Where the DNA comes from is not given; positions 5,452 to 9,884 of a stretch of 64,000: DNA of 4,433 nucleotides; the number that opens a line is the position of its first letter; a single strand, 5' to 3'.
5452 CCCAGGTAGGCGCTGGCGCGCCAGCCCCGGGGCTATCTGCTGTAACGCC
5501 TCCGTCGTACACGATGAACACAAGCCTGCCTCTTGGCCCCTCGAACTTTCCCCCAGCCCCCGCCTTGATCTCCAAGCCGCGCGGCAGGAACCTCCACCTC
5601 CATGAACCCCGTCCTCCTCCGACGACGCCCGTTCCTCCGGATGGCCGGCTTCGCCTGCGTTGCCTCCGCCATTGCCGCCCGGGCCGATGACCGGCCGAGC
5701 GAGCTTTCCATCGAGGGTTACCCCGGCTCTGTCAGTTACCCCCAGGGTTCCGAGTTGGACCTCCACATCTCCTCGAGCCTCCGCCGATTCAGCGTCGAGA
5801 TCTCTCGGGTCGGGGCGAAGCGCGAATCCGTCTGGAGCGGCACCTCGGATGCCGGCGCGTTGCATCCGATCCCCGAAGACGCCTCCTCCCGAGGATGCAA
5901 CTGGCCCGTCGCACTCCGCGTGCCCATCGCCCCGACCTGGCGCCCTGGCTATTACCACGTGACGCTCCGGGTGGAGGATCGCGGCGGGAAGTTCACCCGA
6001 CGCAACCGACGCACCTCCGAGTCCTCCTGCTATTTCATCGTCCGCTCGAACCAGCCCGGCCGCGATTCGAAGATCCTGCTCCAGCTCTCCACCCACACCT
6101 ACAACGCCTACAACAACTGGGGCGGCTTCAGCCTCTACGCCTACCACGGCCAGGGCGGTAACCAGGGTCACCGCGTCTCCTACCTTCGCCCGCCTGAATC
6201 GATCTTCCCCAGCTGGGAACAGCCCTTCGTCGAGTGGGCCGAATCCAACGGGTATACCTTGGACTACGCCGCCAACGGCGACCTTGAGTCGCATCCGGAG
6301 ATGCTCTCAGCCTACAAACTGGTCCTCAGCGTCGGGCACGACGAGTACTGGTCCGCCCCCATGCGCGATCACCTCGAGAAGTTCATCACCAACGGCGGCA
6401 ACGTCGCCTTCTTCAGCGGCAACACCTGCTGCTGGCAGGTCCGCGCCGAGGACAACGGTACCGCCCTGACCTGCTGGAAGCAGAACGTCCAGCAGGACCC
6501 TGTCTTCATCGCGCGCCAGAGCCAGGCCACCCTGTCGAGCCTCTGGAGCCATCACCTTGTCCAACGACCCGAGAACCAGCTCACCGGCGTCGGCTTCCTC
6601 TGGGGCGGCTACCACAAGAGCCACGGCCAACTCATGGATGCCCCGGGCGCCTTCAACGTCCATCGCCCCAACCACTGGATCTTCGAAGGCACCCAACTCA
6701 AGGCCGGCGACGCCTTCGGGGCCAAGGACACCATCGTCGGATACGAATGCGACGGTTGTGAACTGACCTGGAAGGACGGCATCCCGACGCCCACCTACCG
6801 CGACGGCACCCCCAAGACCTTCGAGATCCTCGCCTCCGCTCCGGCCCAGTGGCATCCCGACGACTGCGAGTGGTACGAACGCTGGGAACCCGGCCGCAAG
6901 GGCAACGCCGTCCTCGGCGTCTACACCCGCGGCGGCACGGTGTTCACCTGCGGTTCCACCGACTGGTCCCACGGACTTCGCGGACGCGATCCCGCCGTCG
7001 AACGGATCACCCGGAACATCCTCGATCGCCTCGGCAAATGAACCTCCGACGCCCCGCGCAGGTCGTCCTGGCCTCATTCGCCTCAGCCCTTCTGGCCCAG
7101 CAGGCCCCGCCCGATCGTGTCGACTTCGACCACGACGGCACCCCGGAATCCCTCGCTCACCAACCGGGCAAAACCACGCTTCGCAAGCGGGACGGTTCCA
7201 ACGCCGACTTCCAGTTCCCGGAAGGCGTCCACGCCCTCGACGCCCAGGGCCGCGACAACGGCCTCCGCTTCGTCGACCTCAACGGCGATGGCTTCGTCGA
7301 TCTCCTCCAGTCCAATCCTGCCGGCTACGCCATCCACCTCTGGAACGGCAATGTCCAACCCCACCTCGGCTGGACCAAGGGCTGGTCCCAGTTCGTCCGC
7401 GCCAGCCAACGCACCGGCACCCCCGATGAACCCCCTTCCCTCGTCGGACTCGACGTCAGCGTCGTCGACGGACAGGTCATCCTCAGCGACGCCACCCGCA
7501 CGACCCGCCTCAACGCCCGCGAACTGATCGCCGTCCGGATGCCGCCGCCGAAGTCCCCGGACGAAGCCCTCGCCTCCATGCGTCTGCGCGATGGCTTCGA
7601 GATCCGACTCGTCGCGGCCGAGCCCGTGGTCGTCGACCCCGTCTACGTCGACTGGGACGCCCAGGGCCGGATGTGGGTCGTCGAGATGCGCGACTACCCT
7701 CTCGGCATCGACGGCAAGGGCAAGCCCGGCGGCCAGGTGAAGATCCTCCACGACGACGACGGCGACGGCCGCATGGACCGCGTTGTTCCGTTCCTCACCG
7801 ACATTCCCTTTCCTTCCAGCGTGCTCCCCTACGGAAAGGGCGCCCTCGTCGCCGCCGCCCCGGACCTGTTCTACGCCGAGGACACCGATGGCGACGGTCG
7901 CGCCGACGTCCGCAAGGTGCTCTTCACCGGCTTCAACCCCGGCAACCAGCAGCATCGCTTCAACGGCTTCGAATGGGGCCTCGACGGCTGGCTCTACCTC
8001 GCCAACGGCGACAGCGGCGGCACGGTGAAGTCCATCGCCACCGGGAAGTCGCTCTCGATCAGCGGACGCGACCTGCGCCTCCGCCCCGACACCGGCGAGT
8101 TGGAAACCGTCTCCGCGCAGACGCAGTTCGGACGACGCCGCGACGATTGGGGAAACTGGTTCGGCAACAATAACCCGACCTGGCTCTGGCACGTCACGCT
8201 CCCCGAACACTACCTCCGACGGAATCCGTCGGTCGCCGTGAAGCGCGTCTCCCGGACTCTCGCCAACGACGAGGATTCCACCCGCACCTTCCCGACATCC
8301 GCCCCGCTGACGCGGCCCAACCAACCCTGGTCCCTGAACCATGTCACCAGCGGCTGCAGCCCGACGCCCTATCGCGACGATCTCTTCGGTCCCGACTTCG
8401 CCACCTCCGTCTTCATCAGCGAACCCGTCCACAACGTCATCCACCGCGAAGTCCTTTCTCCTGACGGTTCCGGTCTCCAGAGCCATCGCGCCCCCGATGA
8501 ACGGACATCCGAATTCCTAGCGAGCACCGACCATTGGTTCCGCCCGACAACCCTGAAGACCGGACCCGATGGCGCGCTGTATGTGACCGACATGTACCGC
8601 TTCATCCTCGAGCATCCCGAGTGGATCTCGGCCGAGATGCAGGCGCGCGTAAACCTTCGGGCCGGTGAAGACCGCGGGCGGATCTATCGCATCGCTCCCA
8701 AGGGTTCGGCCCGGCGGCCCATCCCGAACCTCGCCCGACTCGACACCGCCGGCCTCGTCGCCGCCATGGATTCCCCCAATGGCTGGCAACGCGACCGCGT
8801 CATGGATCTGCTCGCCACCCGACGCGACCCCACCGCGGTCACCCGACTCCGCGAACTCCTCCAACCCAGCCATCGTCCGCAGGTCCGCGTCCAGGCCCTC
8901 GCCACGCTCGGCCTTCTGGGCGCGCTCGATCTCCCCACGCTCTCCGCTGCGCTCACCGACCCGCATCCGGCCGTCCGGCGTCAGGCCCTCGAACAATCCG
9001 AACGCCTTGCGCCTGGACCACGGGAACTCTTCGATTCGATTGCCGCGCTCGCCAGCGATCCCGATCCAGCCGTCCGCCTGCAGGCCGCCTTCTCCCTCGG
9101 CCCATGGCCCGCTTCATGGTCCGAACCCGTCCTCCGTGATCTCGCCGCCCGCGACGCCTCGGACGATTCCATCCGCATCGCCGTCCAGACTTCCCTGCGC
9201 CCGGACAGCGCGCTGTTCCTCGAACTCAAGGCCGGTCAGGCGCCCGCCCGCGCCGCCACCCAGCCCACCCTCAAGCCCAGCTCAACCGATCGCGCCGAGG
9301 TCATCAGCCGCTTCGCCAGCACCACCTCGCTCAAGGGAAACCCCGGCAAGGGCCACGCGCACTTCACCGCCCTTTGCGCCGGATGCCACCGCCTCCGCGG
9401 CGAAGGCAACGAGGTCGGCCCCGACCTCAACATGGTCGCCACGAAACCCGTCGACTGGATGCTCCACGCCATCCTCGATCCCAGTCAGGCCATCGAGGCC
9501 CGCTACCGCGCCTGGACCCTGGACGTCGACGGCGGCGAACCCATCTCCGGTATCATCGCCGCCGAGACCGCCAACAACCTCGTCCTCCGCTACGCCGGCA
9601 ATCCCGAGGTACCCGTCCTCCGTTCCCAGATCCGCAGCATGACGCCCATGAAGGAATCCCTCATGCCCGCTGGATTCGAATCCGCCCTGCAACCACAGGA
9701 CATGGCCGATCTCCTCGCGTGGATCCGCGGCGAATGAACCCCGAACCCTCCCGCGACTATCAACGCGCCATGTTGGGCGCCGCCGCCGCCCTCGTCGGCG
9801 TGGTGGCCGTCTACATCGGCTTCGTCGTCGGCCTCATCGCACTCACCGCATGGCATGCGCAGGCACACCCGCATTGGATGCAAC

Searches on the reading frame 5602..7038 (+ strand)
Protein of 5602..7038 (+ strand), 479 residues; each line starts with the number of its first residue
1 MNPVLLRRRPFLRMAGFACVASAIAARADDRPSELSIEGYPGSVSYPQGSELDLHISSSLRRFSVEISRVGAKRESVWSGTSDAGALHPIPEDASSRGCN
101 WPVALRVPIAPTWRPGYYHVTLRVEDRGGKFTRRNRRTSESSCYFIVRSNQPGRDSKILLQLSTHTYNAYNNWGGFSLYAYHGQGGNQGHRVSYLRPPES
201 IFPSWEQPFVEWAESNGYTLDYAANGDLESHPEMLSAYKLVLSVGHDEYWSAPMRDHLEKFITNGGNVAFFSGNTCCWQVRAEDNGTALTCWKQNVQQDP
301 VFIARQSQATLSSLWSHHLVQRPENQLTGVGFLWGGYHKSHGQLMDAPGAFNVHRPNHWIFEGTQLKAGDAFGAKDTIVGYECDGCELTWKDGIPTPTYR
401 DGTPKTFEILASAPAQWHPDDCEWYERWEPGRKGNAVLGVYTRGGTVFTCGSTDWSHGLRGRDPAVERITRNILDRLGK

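Call 49: search_protein_families(library=pfam, proteins=[window:5602-7038:+], max_evalue=0.001)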
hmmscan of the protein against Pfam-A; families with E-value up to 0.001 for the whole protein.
window:5602-7038:+ (479 aa): 1 family
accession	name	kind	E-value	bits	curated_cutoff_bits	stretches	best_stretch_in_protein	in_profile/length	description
PF20254.3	DMFA2_C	-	9.9e-84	282.3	27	1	68-460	5-369/374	N,N-dimethylformamidase beta subunit-like, C-terminal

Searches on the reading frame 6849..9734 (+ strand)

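Call 88: search_protein_families(library=pfam, proteins=[window:6849-9734:+], max_evalue=0.0001)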
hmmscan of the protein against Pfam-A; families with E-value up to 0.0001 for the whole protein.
window:6849-9734:+ (962 aa): 5 families
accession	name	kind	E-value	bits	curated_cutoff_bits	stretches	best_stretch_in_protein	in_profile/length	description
PF23500.1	DUF7133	-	3.6e-151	504.3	27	1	236-618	1-384/385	Domain of unknown function (DUF7133)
PF13646.12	HEAT_2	-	1.3e-13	51.5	27.7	1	634-716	2-85/88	HEAT repeats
PF02985.28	HEAT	-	1.4e-07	31.6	23.5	0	728-751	2-25/31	HEAT repeat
PF00034.26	Cytochrom_C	-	5.2e-07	31.3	21.3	1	834-960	3-87/90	Cytochrome c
PF13517.12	FG-GAP_3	-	3.4e-05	24.8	26.9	1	92-153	1-60/61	FG-GAP-like repeat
